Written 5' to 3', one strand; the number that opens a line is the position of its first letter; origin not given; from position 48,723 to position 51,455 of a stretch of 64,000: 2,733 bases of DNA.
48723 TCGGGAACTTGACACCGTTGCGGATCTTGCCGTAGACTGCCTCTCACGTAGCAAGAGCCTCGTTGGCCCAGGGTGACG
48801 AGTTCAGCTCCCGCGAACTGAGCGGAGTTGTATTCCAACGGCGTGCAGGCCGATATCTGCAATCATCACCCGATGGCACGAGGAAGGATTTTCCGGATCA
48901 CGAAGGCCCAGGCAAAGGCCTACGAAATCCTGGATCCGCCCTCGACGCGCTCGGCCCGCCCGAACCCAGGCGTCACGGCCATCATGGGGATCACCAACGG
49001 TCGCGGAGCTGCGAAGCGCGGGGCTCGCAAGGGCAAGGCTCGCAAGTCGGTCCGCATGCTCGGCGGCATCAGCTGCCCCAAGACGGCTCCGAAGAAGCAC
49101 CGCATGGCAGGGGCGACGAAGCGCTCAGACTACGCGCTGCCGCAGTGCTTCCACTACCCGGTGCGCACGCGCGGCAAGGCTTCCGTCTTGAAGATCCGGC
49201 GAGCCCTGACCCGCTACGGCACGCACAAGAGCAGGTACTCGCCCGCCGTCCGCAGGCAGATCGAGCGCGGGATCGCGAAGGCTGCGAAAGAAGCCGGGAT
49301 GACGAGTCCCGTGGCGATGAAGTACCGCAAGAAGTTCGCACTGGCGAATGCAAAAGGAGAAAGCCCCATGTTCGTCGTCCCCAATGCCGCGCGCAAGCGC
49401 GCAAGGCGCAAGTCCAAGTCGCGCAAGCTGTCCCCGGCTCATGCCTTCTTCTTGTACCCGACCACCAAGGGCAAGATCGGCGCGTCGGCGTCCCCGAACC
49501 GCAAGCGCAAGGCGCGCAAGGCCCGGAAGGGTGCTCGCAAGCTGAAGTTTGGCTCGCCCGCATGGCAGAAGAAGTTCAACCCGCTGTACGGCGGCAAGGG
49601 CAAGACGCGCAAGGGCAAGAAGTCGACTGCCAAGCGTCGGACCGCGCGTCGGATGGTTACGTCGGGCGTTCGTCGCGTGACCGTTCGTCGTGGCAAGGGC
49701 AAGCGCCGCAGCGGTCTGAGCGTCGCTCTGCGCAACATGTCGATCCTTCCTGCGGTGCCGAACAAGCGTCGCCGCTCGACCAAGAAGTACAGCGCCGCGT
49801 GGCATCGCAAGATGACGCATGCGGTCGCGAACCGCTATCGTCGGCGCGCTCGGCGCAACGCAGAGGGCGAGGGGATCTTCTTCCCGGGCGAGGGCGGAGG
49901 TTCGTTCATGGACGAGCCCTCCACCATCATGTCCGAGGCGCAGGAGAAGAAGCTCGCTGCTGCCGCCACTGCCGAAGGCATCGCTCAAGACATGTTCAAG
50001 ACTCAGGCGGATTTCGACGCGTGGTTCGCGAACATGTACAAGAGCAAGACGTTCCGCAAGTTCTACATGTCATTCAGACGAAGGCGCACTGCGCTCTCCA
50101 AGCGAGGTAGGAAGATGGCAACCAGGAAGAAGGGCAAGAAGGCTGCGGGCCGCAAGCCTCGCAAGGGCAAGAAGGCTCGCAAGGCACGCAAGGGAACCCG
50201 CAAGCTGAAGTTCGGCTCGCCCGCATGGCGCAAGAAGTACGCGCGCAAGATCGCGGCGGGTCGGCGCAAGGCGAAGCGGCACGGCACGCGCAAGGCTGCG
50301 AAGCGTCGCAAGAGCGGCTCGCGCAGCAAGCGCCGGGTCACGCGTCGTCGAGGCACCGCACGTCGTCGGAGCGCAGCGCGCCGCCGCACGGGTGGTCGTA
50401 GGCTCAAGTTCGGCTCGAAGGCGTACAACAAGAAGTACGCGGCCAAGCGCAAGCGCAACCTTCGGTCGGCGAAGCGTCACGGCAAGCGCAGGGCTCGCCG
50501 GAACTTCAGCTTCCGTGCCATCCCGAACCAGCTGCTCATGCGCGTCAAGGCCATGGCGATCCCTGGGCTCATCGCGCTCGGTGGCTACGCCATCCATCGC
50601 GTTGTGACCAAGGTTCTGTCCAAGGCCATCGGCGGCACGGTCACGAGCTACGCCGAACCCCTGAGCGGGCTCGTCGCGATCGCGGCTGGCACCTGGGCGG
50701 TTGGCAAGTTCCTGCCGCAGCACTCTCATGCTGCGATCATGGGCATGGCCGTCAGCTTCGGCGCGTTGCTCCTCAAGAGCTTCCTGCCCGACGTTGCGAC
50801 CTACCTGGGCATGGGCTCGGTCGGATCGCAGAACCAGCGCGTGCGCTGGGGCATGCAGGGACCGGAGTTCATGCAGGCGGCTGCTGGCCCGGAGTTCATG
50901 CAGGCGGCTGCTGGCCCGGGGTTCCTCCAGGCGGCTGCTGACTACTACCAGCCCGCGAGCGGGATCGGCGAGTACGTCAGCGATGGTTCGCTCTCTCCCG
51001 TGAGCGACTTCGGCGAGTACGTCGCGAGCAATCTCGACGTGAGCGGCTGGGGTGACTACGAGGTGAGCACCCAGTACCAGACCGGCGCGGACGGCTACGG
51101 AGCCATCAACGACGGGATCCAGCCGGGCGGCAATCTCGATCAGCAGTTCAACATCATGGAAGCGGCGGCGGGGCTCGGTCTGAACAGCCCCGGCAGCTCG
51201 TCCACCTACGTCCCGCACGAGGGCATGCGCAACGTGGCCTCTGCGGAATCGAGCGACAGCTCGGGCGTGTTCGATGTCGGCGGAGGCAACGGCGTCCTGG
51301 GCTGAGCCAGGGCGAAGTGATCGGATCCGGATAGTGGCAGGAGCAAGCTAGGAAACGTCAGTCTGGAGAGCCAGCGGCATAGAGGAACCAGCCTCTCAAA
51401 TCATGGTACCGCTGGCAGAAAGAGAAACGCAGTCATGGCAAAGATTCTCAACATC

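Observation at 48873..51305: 810-aa polybasic repeat protein with membrane segments and an acidic repeated C-tail, a candidate genome-condensing or core protein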

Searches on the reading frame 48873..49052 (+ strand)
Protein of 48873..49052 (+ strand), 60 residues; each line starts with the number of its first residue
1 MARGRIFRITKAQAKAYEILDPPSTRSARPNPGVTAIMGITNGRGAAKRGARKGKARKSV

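Call 30: search_protein_families(library=pfam, max_evalue=10, proteins=[window:48873-49052:+])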
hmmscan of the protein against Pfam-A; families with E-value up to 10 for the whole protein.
seq(60 aa): 0 families

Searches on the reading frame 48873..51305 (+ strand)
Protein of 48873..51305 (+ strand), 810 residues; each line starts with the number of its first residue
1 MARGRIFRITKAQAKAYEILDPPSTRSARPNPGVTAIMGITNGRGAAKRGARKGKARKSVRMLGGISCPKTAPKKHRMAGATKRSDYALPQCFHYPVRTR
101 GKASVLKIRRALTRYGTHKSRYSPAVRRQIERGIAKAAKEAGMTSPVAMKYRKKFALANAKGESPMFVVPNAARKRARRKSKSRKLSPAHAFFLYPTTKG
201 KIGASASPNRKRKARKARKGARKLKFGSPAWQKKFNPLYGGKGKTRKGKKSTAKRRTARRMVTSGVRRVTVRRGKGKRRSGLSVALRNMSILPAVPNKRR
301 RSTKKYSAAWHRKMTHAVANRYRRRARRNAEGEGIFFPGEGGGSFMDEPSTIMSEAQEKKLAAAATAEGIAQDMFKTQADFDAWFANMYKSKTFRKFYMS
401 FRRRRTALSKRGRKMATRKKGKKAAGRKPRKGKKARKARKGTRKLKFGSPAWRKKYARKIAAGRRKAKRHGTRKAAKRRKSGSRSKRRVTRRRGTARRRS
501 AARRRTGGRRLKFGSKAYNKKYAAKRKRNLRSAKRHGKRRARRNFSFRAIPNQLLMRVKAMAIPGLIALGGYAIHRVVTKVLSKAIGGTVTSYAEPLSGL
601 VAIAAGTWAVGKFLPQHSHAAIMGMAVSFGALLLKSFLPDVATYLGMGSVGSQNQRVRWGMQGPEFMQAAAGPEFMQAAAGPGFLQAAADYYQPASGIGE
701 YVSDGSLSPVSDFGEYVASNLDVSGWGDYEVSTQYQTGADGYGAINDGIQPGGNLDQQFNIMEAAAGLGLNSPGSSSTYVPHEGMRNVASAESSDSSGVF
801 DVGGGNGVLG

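Call 4: search_dna_similar(query=window:48873-51305:+, collection=phages, mode=protein)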
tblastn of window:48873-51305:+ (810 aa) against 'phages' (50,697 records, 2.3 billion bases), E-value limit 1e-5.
No match.

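Call 7: search_protein_families(library=pfam, max_evalue=0.01, proteins=[window:48873-51305:+])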
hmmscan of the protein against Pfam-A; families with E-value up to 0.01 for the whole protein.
window:48873-51305:+ (810 aa): 0 families

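Call 9: find_homologous_proteins(query=window:48873-51305:+)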
Query window:48873-51305:+ (810 aa): 17 proteins with E <= 0.001 among 8000 candidates.
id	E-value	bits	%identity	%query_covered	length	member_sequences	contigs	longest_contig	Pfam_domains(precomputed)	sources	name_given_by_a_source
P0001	0.0e+0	1751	100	100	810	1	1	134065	-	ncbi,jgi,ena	ncbi:MAG: hypothetical protein WC683_02475 [bacterium]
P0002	3.2e-224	765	62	74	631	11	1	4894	-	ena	-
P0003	4.0e-217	742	58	87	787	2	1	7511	-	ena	-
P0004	8.4e-131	456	37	100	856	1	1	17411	-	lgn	-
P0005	2.1e-105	372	36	93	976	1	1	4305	-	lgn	-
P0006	6.9e-91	324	54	18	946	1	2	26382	-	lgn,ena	-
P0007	4.6e-59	219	46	20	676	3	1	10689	-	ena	-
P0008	2.0e-33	134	35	39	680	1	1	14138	-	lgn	-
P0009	4.0e-12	64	29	12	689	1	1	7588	-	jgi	jgi:hypothetical protein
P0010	1.4e-6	46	23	40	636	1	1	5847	-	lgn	-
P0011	1.8e-6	45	28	33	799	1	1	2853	-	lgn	-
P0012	4.9e-6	44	29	41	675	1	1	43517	-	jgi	jgi:hypothetical protein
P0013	7.2e-6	43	27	9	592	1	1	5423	-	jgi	-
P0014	1.4e-5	42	-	-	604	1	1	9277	-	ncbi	-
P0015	6.4e-5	40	26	32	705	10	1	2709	-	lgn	-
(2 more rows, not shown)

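Call 10: search_protein_families(library=phrogs, max_evalue=0.01, proteins=[window:48873-51305:+])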
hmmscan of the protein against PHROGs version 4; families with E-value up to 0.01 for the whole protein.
window:48873-51305:+ (810 aa): 0 families
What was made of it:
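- On Known phage protein families (PHROGs v4): 0 families for the target and its 9 neighbours (call 10). tblastn against 50,697 phage records gave no match (call 4).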

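Call 13: find_encoding_contigs(protein=P0001, flank=10000, max_places=3)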
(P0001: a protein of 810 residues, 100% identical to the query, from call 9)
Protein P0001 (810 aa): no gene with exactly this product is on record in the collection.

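Call 14: find_encoding_contigs(protein=P0012, flank=10000, max_places=2)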
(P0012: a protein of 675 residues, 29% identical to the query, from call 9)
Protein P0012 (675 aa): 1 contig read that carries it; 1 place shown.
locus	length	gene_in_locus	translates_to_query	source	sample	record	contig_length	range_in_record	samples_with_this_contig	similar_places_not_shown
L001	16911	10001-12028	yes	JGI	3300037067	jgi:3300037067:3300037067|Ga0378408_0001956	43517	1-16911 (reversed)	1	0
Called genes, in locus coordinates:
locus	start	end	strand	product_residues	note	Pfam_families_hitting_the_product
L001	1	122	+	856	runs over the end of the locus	-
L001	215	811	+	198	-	-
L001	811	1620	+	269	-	-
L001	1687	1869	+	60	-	-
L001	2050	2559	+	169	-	-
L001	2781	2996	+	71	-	-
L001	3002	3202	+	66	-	-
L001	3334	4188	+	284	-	PF09374:PG_binding_3 (faint)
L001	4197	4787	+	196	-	-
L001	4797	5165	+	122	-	-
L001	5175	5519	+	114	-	-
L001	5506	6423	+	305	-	-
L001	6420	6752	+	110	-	-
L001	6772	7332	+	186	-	-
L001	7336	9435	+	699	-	-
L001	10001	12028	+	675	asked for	-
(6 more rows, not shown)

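Call 15: find_encoding_contigs(protein=P0006, flank=10000, max_places=2)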
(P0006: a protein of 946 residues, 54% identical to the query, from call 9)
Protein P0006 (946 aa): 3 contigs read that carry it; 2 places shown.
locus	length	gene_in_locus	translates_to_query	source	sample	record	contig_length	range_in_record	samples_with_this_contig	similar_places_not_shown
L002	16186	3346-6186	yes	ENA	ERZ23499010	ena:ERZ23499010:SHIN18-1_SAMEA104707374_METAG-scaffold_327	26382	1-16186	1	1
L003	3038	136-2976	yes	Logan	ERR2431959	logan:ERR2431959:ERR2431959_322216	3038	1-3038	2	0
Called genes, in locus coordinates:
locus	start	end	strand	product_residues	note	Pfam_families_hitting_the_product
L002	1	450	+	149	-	?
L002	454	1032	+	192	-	-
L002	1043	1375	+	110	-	-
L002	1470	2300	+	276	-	-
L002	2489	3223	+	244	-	PF02498:Bro-N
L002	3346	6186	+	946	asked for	-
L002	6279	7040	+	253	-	-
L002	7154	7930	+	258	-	-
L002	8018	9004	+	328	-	-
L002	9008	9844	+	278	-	-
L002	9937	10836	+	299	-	-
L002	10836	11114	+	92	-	-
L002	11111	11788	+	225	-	-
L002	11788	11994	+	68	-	-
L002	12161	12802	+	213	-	PF00226:DnaJ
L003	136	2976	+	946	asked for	-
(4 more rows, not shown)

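Call 61: predict_structure(alignment_id=A5)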
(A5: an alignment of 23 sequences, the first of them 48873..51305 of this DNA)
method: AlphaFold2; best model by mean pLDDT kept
length: 810 residues; sequences in the alignment: 23
mean_pLDDT: 58.3   pTM: 0.30
mean pLDDT of the five models: 58.3, 57.0, 55.2, 55.2, 52.1
residues with pLDDT >= 90: 131; 70-90: 156; 50-70: 118; < 50: 405
segments of 3 or more residues with pLDDT < 50: 1-10, 13-56, 162-170, 184-207, 220-229, 235-237, 239-307, 332-351, 429-449, 468-507, 648-751, 766-810
pLDDT, mean of each block of 10 residues (from residue 1): 37 45 41 39 43 53 84 90 91 90 94 94 93 95 93 83 44 56 46 35 43 59 47 48 33 29 33 41 33 36 48 67 67 42 37 80 94 94 96 96 88 75 60 44 43 66 50 38 40 44 49 87 90 74 51 60 77 84 75 81 88 86 87 82 60 33 32 35 40 28 28 32 33 33 35 54 48 36 35 35 35
secondary structure, 60 per line:
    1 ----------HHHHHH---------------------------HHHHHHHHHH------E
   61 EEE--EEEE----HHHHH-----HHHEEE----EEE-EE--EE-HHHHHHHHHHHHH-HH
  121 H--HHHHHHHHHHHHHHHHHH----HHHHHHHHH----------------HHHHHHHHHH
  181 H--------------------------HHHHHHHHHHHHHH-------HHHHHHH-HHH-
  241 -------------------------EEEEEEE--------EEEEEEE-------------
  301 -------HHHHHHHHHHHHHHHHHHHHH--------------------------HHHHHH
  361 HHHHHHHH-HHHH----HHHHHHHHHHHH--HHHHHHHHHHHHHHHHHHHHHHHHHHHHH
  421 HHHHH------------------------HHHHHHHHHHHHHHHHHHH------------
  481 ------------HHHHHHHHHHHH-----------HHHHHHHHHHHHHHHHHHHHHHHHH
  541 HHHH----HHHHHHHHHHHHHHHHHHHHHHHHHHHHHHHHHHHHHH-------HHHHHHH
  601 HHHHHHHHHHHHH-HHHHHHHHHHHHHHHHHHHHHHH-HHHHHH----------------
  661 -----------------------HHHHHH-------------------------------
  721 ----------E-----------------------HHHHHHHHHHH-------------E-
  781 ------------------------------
elements in order (helices of 4 or more, strands of 3 or more residues): H11-16 H44-53 E60-63 E66-69 H74-78 E87-89 E94-96 H105-117 H124-141 H146-154 H171-181 H208-221 H229-235 E266-272 E281-287 H308-328 H355-368 H370-373 H378-389 H392-425 H450-468 H493-504 H516-544 H549-586 H594-613 H615-637 H639-644 H684-689 H755-765
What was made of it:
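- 48873..49013 (+): N-terminal conserved motif (residues 1-47): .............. ... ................. The AF2 model has low confidence here (call 61).
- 49050..49352 (+): folded alpha/beta domain (residues ~60-160) embedded in the basic region; present only in the closer relatives. AF2 pLDDT 84-95 (call 61).
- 50517..50783 (+): three Gly/Ala-rich hydrophobic helices (residues 549-586, 594-613, 615-637), the putative membrane anchor; preceded by a nearly invariant RRN. AF2 pLDDT 75-88 (call 61).
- On Integral membrane protein (transmembrane anchor): AF2 models three helices with pLDDT 75-88 (call 61).
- Checked: The AF2 model has three helices, at 549-586, 594-613 and 615-637 (call 61).
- Two of them are separated by a single residue in the model (call 61), so the number of membrane passes is unknown. 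The layout is modular, with folded islands between basic tracts (call 61). AF2 models several segments with confidence (call 61).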

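Call 64: fold_search(model_id=the predicted structure, library=pdb)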
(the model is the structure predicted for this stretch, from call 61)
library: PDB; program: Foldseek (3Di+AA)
matches with E <= 10: 22; with E <= 0.001: 0
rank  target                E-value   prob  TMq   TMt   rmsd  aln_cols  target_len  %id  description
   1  2cpt_MODEL_1_A        2.4e+00  0.12  0.06  0.27  16.6       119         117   13  Solution structure of MIT domain from human SKD1 (released 2005-11-19)
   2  6tmg_H                4.8e+00  0.04  0.06  0.15  15.4       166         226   11  Cryo-EM structure of Toxoplasma gondii mitochondrial ATP synthase dimer, membrane region model (released 2020-12-16)
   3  2qi9_A                5.0e+00  0.08  0.06  0.13   8.3        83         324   19  ABC-transporter BtuCD in complex with its periplasmic binding protein BtuF (released 2007-08-14)
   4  7xdi_F                5.3e+00  0.18  0.07  0.11   5.0        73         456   25  Tail structure of bacteriophage SSV19 (released 2022-08-10)
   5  8u1z_A                5.3e+00  0.15  0.07  0.38  10.7       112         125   16  Crystal structure of the Fis1 cytosolic domain bound to a peptide inhibitor (released 2024-09-04)
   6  8xwx_A                5.6e+00  0.13  0.07  0.39  11.2       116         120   16  Crystal structure of FIS1-BAP31 complex from human (released 2024-05-15)
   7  8a1t_D                6.2e+00  0.12  0.06  0.19   7.9        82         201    7  Sodium pumping NADH-quinone oxidoreductase (released 2023-06-14)
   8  8xwx_B                6.9e+00  0.11  0.07  0.40  11.3       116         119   16  Crystal structure of FIS1-BAP31 complex from human (released 2024-05-15)
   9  9avc_A                7.3e+00  0.13  0.06  0.39  13.9        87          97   14  Fis1 Structure Y38E mutation (released 2025-05-21)
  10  7dsv_A                7.3e+00  0.12  0.08  0.12   7.1        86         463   19  Structure of a human NHE1-CHP1 complex under pH 6.5 (released 2021-06-23)
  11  9aye                  7.7e+00  0.15  0.06  0.40  11.0        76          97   16  FIS1 T34D Covalent inhibitor complex (released 2025-05-21)
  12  1nzn                  7.7e+00  0.12  0.07  0.39  10.6       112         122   18  Cytosolic domain of the human mitchondrial fission protein Fis1 adopts a TPR fold (released 2004-03-02)
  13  5che_E                8.6e+00  0.10  0.05  0.26   4.3        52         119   17  Crystal structure of Arabidopsis glutamyl-tRNA reductase in complex with its regulatory proteins (released 2016-02-03)
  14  6rju                  8.6e+00  0.09  0.06  0.28  11.1        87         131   18  C-terminal domain of TssA protein from T6SS of Escherichia coli. (released 2020-06-03)
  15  7dsw_A                8.6e+00  0.09  0.07  0.13   7.2        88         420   18  Structure of a human NHE1-CHP1 complex under pH 7.5 (released 2021-06-23)
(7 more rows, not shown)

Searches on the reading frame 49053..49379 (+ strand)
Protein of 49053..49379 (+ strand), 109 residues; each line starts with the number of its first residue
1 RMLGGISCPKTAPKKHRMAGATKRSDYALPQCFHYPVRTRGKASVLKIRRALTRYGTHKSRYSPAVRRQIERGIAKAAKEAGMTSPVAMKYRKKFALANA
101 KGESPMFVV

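Call 30: search_protein_families(library=pfam, max_evalue=10, proteins=[window:49053-49379:+])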
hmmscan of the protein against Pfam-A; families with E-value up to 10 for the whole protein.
seq(109 aa): 1 family
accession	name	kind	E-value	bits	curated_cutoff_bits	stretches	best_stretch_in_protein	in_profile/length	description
PF21983.2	NikA-like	-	0.075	13.6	27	1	21-57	28-63/72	Mobilization protein NikA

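Call 66: search_solved_structures(query=window:49053-49379:+, max_evalue=10)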
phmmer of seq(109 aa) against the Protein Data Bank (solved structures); distinct sequences matched with E-value up to 10: 0.

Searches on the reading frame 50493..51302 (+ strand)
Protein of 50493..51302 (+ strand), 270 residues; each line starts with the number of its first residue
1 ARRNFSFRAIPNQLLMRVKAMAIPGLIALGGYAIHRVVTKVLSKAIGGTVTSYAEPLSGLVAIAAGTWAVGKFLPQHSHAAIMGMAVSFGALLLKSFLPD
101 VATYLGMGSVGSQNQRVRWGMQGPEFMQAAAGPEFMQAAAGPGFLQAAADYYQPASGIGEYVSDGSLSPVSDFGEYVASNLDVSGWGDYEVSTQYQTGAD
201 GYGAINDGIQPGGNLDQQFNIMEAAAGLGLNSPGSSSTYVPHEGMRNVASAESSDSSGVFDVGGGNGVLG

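Call 40: find_homologous_proteins(query=A4, max_evalue=0.001)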
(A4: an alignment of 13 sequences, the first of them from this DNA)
Query A4 (13 sequences) (270 aa, profile of the alignment): 9 proteins with E <= 0.001 among 8000 candidates.
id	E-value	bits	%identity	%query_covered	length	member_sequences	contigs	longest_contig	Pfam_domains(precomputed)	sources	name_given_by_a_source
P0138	2.6e-77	278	39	99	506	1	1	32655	-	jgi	jgi:hypothetical protein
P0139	9.9e-66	240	28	56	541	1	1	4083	-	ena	-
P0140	2.2e-63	233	29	91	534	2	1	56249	-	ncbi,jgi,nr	ncbi:MAG: hypothetical protein JRD89_02360 [Deltaproteobacteria bacterium]|nr:hypothetical protein [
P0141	5.1e-63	232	27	91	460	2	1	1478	-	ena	-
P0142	1.7e-47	181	43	16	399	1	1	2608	-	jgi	jgi:hypothetical protein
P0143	1.3e-42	165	26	91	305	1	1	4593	-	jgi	jgi:hypothetical protein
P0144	1.2e-39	155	58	57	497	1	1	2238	-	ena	-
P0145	2.2e-37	147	37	50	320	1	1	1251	-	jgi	jgi:hypothetical protein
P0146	1.4e-20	92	36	55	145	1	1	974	-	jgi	jgi:hypothetical protein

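Call 59: search_protein_representatives(alignment_id=A4)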
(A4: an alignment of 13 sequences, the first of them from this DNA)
Query: 13 sequences, 280 profile positions. Proteins with E-value up to 0.001 (for the whole library): 320; up to 1e-10: 270; up to 1e-30: 207. The best 150 are listed.
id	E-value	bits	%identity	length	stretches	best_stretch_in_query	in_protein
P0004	5.9e-86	305.1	-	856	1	2-280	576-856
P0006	6.1e-86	305.1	-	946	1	1-280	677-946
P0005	1.2e-85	304.0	-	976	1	1-280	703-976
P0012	5.8e-78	278.9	-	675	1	1-280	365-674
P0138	8.2e-78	278.4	-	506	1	1-280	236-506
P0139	3.1e-66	240.4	-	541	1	2-280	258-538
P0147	3.5e-66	240.2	-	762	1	4-280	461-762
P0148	2.9e-65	237.2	-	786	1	2-280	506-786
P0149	7.1e-65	236.0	-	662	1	1-280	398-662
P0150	9.4e-64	232.3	-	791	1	3-280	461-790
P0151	1.9e-63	231.2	-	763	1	2-280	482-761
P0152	5.4e-63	229.8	-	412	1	1-280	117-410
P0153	5.4e-63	229.8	-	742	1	1-280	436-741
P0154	7.1e-62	226.1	-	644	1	2-280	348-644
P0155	9.3e-62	225.7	-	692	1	3-280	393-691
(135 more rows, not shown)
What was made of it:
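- An identical annotated protein exists, together with 16 homologues in the first search, and an exhaustive profile search found 320 family representatives with conserved motifs (calls 9, 59).
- On New family defined here (polybasic N-region + RRN-helices + QAAAG/GEY tail): The exhaustive profile search found 320 representatives, 207 of them at E <= 1e-30 (call 59).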
